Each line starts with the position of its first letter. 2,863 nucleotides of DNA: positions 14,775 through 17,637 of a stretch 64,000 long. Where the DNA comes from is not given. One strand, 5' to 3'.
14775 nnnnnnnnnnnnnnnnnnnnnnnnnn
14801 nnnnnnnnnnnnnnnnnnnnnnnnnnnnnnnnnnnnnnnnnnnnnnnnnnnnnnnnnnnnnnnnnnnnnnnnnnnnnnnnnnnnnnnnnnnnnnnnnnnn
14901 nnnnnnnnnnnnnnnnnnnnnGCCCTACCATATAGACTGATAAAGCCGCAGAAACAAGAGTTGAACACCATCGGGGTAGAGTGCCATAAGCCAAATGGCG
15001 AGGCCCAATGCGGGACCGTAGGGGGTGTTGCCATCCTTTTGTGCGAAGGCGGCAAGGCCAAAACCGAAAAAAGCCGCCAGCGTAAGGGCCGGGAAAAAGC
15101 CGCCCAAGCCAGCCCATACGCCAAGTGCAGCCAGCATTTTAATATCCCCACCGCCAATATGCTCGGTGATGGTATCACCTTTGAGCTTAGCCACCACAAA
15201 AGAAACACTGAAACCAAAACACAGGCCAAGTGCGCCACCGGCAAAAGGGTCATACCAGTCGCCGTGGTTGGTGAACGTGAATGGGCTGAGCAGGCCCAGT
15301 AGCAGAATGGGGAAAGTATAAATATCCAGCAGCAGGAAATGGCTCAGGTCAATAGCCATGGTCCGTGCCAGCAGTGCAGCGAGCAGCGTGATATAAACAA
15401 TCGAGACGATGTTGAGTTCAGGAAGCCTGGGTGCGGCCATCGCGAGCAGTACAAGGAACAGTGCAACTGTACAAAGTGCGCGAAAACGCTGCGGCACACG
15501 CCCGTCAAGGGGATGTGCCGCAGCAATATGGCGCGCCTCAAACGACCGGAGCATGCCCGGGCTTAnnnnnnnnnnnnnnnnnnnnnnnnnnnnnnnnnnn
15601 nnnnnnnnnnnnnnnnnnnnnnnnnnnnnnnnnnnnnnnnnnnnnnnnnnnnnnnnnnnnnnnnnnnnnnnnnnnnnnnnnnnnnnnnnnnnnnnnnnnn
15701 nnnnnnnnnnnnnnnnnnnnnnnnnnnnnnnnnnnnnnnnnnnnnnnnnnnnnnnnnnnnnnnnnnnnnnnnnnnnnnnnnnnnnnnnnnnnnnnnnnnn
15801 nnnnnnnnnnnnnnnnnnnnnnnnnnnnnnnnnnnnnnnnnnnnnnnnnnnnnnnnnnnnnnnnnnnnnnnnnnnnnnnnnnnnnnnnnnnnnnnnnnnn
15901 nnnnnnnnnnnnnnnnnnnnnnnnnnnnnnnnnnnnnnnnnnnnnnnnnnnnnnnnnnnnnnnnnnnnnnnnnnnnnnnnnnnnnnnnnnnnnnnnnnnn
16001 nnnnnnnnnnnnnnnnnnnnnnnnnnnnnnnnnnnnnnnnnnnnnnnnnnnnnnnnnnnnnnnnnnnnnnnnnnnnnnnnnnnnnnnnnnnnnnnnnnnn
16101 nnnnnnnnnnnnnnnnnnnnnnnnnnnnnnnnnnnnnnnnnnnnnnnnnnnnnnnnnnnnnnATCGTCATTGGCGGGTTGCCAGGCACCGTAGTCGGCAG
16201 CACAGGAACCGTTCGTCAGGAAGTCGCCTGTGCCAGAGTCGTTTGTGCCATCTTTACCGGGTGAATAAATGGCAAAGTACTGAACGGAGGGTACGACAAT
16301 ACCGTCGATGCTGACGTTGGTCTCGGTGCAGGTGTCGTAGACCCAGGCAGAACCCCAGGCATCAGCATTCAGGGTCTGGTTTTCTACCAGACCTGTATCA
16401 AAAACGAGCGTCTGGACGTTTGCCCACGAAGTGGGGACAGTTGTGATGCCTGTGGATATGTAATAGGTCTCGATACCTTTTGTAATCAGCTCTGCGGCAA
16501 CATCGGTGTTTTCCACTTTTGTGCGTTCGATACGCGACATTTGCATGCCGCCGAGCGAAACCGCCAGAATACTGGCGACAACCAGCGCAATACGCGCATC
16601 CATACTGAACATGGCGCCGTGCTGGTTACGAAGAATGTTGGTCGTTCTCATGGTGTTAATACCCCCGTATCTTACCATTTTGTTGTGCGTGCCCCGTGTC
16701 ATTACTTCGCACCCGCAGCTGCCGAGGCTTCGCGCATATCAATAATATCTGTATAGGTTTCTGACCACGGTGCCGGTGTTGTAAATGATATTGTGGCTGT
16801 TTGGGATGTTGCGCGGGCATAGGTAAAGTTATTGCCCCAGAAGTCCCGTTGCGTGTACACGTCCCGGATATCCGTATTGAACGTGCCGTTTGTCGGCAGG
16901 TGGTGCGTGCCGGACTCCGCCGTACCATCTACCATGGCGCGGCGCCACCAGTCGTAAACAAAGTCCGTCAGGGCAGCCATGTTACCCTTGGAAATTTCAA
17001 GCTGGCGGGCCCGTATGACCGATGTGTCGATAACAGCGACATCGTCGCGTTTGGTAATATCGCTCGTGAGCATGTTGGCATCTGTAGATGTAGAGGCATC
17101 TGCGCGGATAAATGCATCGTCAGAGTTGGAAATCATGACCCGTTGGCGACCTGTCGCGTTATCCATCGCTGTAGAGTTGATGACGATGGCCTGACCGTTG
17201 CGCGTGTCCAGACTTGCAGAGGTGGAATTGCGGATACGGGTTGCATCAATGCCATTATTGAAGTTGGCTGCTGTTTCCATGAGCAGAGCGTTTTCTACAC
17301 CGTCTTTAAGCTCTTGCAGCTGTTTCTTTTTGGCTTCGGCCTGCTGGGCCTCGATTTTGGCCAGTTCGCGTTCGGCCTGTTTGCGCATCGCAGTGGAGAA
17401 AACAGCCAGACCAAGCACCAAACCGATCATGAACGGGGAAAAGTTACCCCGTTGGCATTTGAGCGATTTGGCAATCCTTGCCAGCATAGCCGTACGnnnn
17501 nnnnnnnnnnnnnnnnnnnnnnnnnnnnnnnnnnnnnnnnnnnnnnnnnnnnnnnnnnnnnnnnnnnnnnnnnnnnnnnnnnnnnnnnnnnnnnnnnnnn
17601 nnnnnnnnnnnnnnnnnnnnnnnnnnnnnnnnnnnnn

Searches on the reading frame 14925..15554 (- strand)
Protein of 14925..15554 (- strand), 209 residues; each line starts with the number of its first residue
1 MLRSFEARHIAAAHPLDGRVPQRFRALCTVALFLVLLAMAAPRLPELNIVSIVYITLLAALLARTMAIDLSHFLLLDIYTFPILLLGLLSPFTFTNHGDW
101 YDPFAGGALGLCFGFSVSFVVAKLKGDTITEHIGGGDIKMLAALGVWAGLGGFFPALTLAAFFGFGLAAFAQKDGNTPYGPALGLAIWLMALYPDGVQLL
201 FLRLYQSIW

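Call 3: search_protein_families(library=pfam, proteins=[window:14925-15554:-], max_evalue=1)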
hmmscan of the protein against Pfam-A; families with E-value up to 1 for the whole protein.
window:14925-15554:- (209 aa): 1 family
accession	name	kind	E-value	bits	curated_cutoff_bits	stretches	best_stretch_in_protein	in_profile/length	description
PF01478.23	Peptidase_A24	-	1.2e-09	39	26.5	1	57-167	2-102/104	Type IV leader peptidase family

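Call 4: search_protein_families(library=ncbifam, proteins=[window:14925-15554:-], max_evalue=1)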
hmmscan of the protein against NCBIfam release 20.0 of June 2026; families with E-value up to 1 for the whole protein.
window:14925-15554:- (209 aa): 0 families

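Call 14: find_homologous_proteins(query=window:14925-15554:-, max_evalue=0.001)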
Query window:14925-15554:- (209 aa): 3 proteins with E <= 0.001 among 8000 candidates.
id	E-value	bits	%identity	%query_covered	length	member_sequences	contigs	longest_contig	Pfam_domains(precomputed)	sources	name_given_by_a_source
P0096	2.3e-131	454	100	100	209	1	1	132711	PF01478.24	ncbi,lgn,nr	ncbi:MAG: hypothetical protein GC134_08875 [Proteobacteria bacterium]|nr:hypothetical protein [Pseud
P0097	3.8e-57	212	56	99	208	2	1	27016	PF01478.24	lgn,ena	-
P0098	1.9e-45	173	47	99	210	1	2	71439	PF01478.24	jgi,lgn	jgi:leader peptidase (prepilin peptidase)/N-methyltransferase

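Call 29: find_encoding_contigs(protein=P0096, flank=10000, max_places=2)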
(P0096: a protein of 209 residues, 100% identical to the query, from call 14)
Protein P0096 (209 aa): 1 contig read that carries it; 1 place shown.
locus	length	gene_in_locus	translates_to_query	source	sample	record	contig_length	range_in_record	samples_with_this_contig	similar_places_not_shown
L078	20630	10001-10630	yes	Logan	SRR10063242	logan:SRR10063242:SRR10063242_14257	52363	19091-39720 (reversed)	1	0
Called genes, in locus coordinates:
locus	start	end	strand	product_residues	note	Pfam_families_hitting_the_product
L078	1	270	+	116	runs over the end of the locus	PF08905:DUF1850 (weak)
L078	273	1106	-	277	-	PF05099:TerB, PF00226:DnaJ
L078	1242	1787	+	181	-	PF00034:Cytochrom_C (weak)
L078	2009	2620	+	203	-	-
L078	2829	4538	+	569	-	PF05157:MshEN (faint), PF00437:T2SSE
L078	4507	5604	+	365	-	PF00482:T2SSF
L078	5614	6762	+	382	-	-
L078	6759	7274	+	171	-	-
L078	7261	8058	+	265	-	-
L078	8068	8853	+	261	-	-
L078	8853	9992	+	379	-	-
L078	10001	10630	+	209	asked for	PF01478:Peptidase_A24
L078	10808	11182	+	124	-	PF00226:DnaJ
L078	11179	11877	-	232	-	PF00392:GntR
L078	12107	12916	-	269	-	PF03446:NAD_binding_2 (weak), PF03807:F420_oxidored, PF14748:P5CR_dimer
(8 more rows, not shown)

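Call 42: search_solved_structures(query=window:14925-15554:-, max_evalue=10, show_alignments=3)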
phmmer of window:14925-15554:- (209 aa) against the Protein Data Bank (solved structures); distinct sequences matched with E-value up to 10: 0.

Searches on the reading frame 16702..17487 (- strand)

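Call 3: search_protein_families(library=pfam, proteins=[window:16702-17487:-], max_evalue=1)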
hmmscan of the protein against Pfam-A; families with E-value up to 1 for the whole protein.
window:16702-17487:- (261 aa): 2 families
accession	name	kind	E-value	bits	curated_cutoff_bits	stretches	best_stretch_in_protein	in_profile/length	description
PF04381.17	RdgC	-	0.072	12.8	25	1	32-111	76-145/298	Putative exonuclease, RdgC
PF04995.19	CcmD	-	0.2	12.2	25.6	1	23-49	17-43/44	Heme exporter protein D (CcmD)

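Call 4: search_protein_families(library=ncbifam, proteins=[window:16702-17487:-], max_evalue=1)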
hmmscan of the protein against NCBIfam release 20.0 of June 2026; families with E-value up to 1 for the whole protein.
window:16702-17487:- (261 aa): 1 family
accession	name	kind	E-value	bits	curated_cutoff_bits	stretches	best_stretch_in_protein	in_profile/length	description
TIGR03402.1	FeS_nifS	equivalog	0.0086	14.9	530.75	1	45-104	248-307/379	cysteine desulfurase NifS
